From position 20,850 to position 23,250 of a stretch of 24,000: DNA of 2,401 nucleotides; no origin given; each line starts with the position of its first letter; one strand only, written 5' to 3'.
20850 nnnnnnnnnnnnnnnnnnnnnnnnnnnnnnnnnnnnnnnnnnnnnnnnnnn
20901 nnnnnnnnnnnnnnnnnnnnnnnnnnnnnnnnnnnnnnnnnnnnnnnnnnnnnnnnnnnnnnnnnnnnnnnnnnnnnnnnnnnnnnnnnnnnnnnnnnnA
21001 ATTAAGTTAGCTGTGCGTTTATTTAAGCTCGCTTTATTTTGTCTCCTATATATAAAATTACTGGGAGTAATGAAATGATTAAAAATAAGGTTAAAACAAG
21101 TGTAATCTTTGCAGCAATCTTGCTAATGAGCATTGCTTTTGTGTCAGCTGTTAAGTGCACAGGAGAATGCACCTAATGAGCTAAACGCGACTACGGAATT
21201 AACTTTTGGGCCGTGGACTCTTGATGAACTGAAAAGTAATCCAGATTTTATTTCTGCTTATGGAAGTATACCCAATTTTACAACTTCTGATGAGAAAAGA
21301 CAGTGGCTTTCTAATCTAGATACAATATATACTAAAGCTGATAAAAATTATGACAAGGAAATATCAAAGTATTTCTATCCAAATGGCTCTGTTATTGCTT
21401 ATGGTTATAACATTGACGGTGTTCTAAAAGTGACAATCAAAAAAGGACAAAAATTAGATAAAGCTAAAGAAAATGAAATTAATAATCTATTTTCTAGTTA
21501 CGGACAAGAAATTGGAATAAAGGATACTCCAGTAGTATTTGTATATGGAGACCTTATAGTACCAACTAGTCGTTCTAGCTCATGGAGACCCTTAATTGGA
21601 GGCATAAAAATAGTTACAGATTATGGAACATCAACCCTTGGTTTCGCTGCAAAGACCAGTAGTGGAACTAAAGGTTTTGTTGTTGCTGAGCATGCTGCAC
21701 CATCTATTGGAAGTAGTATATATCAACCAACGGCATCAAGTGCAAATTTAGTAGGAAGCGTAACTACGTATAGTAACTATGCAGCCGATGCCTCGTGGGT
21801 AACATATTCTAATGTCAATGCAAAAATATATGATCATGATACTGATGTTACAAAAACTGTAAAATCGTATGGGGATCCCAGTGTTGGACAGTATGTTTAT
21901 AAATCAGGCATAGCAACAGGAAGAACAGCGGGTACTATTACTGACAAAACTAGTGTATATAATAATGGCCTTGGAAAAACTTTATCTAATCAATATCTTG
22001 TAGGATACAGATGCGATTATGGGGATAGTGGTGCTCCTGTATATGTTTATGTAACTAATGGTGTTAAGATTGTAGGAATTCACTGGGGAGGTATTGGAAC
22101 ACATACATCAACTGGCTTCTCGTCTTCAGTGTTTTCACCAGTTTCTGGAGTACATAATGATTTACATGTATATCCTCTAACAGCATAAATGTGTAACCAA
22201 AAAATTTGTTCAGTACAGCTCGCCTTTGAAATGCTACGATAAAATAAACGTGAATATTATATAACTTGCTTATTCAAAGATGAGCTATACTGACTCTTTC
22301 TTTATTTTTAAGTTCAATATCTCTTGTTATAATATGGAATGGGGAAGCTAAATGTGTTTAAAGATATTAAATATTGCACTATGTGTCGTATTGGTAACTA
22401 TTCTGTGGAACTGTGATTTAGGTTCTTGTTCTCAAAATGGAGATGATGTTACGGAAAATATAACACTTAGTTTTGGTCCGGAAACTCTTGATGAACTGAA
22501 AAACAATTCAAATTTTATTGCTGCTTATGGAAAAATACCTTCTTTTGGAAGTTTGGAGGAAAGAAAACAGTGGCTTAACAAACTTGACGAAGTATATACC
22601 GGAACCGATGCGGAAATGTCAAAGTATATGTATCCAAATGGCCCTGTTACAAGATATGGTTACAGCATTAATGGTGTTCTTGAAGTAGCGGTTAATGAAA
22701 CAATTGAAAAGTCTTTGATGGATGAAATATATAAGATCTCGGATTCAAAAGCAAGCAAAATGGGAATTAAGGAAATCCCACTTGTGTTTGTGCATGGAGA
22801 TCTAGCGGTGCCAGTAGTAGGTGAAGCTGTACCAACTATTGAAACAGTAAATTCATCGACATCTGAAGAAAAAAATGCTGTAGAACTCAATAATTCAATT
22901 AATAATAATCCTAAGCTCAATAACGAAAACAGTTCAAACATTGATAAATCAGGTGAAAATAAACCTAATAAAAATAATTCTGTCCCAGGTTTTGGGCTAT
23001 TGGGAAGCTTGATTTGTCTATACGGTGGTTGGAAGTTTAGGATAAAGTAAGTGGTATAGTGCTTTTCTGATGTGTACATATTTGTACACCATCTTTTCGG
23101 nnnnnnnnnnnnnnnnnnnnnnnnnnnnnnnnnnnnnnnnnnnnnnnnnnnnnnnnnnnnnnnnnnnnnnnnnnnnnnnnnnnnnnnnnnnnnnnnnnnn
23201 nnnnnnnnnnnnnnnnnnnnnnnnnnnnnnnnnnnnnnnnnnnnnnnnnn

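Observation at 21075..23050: Alpha-lytic-protease-like S1 protease paired with a surface-anchored copy of its own pro-like domain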

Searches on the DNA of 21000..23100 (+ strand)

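Call 17: search_dna_similar(query=window:21000-23100:+, collection=plasmids, mode=distant, max_rows=5)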
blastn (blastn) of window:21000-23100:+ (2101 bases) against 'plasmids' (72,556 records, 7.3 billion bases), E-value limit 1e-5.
No match.
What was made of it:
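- Tried and rejected: Plasmid search with the pair's DNA: no match (call 17).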
